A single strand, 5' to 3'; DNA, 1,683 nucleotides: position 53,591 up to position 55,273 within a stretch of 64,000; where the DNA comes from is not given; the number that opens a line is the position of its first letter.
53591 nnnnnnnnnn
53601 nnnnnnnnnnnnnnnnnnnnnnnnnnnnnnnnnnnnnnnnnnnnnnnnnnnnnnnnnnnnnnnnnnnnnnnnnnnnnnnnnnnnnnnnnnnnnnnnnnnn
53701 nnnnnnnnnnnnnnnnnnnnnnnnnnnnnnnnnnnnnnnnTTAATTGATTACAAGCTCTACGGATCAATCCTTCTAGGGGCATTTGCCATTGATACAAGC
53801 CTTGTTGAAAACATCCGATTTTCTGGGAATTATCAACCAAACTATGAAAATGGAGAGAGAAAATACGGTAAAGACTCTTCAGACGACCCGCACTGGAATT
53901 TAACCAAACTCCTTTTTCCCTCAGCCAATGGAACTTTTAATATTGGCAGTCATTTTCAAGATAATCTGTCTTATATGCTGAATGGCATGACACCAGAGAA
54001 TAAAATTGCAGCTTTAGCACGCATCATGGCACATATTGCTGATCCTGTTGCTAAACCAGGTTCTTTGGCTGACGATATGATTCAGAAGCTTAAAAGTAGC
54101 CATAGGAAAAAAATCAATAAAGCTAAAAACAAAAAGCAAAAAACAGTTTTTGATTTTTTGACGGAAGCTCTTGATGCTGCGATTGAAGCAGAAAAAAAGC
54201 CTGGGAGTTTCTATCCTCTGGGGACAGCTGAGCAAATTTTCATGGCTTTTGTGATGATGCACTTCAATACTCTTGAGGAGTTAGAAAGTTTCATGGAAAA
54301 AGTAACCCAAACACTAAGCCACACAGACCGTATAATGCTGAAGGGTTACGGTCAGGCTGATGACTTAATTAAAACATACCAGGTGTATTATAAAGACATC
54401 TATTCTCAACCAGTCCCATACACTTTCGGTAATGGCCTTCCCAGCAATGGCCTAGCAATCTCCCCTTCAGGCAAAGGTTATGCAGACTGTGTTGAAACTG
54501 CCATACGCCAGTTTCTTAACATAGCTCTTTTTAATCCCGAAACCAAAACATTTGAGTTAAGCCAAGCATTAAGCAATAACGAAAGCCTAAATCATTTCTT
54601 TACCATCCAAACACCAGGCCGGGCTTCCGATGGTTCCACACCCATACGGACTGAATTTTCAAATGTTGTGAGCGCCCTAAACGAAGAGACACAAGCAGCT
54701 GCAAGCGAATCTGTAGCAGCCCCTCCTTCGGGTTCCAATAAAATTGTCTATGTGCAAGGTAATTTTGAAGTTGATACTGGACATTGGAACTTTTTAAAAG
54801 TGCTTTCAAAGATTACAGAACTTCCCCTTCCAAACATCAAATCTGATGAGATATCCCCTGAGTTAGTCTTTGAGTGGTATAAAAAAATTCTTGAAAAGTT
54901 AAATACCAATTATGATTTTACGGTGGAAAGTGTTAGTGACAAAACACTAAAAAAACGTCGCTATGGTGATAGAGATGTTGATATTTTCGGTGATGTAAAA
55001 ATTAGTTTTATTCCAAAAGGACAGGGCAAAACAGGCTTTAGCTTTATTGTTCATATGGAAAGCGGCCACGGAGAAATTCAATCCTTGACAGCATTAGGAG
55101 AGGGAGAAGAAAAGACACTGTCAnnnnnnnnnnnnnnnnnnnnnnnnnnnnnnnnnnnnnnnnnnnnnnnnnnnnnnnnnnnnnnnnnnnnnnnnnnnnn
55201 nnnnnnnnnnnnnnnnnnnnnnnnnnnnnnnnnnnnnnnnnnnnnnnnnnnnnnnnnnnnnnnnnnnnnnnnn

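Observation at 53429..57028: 1200-aa secreted protein combining OTU/papain-like Cys/His motifs, LRR-like repeats and a Cys-rich C-terminal tail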

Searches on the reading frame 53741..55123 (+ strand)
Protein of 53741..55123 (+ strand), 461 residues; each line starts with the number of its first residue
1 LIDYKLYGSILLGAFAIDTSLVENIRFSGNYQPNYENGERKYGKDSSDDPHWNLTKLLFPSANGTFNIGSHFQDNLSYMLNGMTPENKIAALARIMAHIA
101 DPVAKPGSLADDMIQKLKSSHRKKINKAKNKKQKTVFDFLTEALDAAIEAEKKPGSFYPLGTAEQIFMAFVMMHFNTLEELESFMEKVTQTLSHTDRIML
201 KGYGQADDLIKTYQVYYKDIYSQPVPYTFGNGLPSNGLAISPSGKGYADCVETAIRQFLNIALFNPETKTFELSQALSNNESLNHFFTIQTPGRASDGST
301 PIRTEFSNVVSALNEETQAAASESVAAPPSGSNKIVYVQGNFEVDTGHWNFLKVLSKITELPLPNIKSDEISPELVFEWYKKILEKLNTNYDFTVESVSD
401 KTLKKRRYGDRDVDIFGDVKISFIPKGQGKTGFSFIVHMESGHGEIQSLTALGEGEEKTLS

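Call 56: predict_structure(alignment_id=A5)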
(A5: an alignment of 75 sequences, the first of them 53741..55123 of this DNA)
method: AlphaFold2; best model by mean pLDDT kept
length: 461 residues; sequences in the alignment: 75
mean_pLDDT: 86.2   pTM: 0.87
mean pLDDT of the five models: 86.2, 85.9, 84.9, 84.8, 84.5
residues with pLDDT >= 90: 283; 70-90: 106; 50-70: 53; < 50: 19
segments of 3 or more residues with pLDDT < 50: 1-4, 318-324, 457-461
pLDDT, mean of each block of 10 residues (from residue 1): 59 90 94 95 94 95 82 83 90 90 61 65 59 83 94 93 95 90 91 67 73 86 92 90 93 98 96 88 96 91 95 70 52 88 96 96 93 97 97 92 86 94 92 96 95 62 35
secondary structure, 60 per line:
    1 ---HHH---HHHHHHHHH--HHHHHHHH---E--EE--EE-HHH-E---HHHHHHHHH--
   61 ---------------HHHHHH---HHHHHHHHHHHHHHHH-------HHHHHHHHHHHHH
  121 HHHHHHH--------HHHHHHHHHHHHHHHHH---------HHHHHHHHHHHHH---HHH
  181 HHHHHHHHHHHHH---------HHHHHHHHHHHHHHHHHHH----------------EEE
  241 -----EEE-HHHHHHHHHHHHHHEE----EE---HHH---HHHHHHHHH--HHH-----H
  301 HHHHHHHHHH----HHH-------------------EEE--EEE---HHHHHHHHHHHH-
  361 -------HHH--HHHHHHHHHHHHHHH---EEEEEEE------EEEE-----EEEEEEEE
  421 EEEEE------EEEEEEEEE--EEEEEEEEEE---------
elements in order: H10-18 H21-28 H50-58 H76-81 H85-100 H108-127 H136-152 H162-174 H178-193 H203-221 E238-240 E246-248 H250-263 H281-289 H300-310 E337-339 E342-344 H348-359 H373-387 E391-397 E404-407 E413-425 E432-440 E443-452

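Call 72: find_homologous_proteins(query=A6, max_evalue=0.001)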
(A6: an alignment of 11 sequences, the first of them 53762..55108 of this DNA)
Query A6 (11 sequences) (449 aa, profile of the alignment): 1 proteins with E <= 0.001 among 8000 candidates.
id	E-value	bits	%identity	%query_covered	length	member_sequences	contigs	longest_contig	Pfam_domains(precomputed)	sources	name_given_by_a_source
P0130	6.3e-62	228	27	67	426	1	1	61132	-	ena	-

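Call 73: search_solved_structures(query=A6, max_evalue=10, show_alignments=2)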
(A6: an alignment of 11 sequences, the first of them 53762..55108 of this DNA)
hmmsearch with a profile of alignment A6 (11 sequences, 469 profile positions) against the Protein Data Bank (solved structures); distinct sequences matched with E-value up to 10: 0.

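Call 74: search_protein_families(library=pfam, alignment_id=A6, max_evalue=10)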
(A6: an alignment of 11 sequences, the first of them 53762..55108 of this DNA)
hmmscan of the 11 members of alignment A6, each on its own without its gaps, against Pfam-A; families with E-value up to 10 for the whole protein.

A. member 1, window:53762-55108:+ (449 aa): 3 families
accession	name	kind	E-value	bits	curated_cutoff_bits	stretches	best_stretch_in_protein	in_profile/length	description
PF16753.10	Tipalpha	-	0.013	15.8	26.6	1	102-181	51-128/151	TNF-alpha-Inducing protein of Helicobacter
PF18433.6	DUF5610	-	0.036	15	26.4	1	129-214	11-100/117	Domain of unknown function (DUF5610)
PF12717.13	Cnd1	-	0.29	11.6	26.4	0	101-135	95-125/162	non-SMC mitotic condensation complex subunit 1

B. families by the number of members that match (of 11 scanned): 16 families
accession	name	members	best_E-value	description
PF04513.17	Baculo_PEP_C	1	0.0066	Baculovirus polyhedron envelope protein, PEP, C terminus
PF14136.11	DUF4303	1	0.0083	Domain of unknown function (DUF4303)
PF16344.10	FecR_C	1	0.011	FecR, C-terminal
PF16753.10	Tipalpha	1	0.013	TNF-alpha-Inducing protein of Helicobacter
PF14680.12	FANCI_HD2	1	0.035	FANCI helical domain 2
PF18433.6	DUF5610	1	0.036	Domain of unknown function (DUF5610)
PF25804.1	SYNE3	1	0.089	Nesprin-3 domain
PF20223.3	DUF6582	1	0.1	Family of unknown function (DUF6582)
PF17924.6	TetR_C_19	1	0.16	Tetracyclin repressor-like, C-terminal domain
PF03137.26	OATP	1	0.16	Organic Anion Transporter Polypeptide (OATP) family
PF23723.1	TPR_EDRF1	1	0.22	Erythroid differentiation-related factor 1-like, TPR repeats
PF17653.6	DUF5522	1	0.23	Family of unknown function (DUF5522)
PF12717.13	Cnd1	1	0.29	non-SMC mitotic condensation complex subunit 1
PF18811.7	DPPIV_rep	1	0.34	Dipeptidyl peptidase IV (DPP IV) low complexity region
PF09888.14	DUF2115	1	0.38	Uncharacterized protein conserved in archaea (DUF2115)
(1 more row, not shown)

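Call 88: search_dna_similar(query=window:53741-55123:+, collection=plasmids, mode=protein, max_evalue=0.001, max_rows=15)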
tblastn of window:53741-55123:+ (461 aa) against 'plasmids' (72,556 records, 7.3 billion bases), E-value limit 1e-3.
No match.
